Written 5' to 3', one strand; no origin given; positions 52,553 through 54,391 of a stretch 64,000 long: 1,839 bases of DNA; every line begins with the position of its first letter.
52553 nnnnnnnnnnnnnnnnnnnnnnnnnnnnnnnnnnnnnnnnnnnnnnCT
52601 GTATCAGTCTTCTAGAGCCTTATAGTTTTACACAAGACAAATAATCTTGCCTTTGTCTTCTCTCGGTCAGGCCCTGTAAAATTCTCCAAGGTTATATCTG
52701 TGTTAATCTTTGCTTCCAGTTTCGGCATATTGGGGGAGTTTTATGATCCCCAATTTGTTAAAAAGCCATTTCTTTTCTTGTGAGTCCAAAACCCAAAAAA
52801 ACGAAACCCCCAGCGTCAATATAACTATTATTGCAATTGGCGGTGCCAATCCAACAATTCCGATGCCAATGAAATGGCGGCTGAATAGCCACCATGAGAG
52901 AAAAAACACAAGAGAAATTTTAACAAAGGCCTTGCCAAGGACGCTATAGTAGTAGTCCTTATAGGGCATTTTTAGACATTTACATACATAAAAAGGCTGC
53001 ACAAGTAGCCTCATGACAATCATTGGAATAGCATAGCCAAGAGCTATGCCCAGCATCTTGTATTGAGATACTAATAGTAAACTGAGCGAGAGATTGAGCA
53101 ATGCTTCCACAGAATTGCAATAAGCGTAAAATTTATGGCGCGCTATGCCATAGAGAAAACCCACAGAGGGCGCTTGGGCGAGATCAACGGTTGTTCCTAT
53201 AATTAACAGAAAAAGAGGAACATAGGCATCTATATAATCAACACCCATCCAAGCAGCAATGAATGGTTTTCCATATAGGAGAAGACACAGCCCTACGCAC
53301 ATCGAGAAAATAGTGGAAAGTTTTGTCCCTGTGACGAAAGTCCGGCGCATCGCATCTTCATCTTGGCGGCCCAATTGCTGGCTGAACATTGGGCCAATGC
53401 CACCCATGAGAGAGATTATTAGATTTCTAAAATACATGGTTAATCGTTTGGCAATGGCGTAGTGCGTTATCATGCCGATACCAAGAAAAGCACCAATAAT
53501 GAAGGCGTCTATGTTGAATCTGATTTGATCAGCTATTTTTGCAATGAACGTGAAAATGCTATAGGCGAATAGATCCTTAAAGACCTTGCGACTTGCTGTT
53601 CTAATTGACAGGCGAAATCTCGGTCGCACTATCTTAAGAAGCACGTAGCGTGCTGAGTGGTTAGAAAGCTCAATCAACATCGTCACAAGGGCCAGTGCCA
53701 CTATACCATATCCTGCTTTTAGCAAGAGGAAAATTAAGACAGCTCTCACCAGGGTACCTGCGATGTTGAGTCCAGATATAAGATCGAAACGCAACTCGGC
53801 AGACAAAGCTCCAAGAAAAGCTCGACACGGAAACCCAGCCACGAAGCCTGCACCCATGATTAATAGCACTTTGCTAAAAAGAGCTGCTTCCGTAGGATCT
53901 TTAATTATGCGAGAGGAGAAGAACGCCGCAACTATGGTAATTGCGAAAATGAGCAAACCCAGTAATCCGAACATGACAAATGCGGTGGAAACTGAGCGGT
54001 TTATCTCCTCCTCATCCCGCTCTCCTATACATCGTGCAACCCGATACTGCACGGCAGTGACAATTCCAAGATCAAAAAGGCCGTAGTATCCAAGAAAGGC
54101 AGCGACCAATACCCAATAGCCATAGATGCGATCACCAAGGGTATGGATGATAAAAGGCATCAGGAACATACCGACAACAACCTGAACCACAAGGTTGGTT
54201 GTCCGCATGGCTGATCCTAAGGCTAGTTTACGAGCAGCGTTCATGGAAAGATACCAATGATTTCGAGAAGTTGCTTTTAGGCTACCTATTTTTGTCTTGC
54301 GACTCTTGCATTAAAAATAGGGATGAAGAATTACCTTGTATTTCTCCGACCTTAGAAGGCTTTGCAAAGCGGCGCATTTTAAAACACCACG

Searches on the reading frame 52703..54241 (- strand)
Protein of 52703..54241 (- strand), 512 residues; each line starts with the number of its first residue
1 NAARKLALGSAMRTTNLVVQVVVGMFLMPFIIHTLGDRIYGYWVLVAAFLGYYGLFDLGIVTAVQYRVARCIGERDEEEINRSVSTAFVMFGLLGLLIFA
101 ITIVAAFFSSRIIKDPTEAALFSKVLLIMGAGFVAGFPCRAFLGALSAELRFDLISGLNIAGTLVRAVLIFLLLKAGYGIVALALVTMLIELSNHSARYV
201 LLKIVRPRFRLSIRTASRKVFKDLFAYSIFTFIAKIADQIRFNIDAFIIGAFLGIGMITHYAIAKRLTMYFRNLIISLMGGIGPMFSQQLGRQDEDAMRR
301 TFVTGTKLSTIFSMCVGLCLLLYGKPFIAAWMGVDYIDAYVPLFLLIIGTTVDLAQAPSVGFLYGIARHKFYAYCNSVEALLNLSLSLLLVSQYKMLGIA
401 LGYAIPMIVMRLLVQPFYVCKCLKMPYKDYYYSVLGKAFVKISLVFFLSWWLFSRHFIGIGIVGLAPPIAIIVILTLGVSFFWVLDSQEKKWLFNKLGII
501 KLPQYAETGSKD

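Call 71: search_protein_families(library=pfam, proteins=[window:52703-54241:-], max_evalue=0.001)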
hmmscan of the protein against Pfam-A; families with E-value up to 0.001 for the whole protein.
window:52703-54241:- (512 aa): 3 families
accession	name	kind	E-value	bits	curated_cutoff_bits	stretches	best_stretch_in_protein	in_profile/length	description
PF13440.11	Polysacc_synt_3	-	2.5e-17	63.5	23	1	78-338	41-290/293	Polysaccharide biosynthesis protein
PF01554.23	MatE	-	1.4e-16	61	24.9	2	17-171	6-160/161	MatE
PF01943.22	Polysacc_synt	-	3.5e-12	46.8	28.2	1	22-288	17-272/274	Polysaccharide biosynthesis protein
